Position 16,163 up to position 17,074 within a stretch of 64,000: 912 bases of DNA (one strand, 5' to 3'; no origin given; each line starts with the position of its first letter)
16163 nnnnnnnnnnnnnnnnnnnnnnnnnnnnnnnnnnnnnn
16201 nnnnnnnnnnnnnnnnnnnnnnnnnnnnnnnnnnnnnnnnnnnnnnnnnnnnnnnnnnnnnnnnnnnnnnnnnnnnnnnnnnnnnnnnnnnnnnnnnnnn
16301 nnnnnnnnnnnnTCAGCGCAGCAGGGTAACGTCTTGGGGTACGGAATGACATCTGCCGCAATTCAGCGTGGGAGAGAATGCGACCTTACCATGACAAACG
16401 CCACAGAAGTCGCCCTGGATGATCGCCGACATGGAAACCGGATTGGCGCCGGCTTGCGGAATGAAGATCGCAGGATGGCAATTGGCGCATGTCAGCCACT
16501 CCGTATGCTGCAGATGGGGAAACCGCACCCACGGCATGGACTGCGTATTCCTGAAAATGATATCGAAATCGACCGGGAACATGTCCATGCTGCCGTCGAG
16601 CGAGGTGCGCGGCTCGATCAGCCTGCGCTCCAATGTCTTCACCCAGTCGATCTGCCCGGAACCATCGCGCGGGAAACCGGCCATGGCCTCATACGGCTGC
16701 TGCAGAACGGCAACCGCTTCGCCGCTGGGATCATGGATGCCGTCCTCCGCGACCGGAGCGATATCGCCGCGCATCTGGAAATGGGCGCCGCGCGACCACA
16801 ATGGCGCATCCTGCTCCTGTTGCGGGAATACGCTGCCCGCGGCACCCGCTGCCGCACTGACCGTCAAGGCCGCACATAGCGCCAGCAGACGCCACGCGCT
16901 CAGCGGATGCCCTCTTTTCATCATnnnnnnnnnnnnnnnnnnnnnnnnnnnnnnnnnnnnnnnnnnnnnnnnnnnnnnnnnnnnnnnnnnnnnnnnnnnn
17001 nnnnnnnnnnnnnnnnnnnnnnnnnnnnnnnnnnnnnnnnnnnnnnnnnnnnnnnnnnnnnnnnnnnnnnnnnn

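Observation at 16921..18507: Lipoprotein with a cupredoxin-like (C-x2-H-x2-M) domain and a 300-aa helical tail inside the cytochrome operon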

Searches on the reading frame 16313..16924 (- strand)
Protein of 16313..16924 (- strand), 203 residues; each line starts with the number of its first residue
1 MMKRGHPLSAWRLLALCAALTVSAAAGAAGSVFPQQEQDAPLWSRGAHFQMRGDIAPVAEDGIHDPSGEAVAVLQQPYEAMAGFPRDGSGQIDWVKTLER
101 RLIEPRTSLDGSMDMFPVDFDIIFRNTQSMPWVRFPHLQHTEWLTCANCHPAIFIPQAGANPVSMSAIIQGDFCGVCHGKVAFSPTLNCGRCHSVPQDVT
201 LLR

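Call 3: search_protein_families(library=pfam, proteins=[window:16313-16924:-], max_evalue=1)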
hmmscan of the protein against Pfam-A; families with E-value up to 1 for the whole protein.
window:16313-16924:- (203 aa): 3 families
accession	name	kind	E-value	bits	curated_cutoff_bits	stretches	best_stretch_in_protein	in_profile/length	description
PF14522.11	Cytochrome_C7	-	3.3e-12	46.5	24.8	1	133-194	1-67/67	Cytochrome c7 and related cytochrome c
PF02085.21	Cytochrom_CIII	-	0.0026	18.5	22.9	1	128-152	16-39/101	Class III cytochrome C family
PF13435.11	Cytochrome_C554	-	0.091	14.2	20.8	1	138-179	43-84/84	Cytochrome c554 and c-prime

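Call 4: search_protein_families(library=ncbifam, proteins=[window:16313-16924:-], max_evalue=1)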
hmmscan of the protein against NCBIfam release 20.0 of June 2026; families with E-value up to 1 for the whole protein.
window:16313-16924:- (203 aa): 3 families
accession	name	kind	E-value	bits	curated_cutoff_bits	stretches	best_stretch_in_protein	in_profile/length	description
TIGR04257.1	nanowire_3heme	domain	6.8e-18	64.6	40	1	127-194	7-75/75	c(7)-type cytochrome triheme domain-containing protein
NF045713.1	CxxCH_16_HmcA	equivalog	0.11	11.1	400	0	145-194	490-539/541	sulfate respiration complex hexadecaheme cytochrome HmcA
NF038038.1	cytoc_DsrJ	equivalog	0.23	11.8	100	1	145-193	92-121/121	sulfate reduction electron transfer complex DsrMKJOP subunit DsrJ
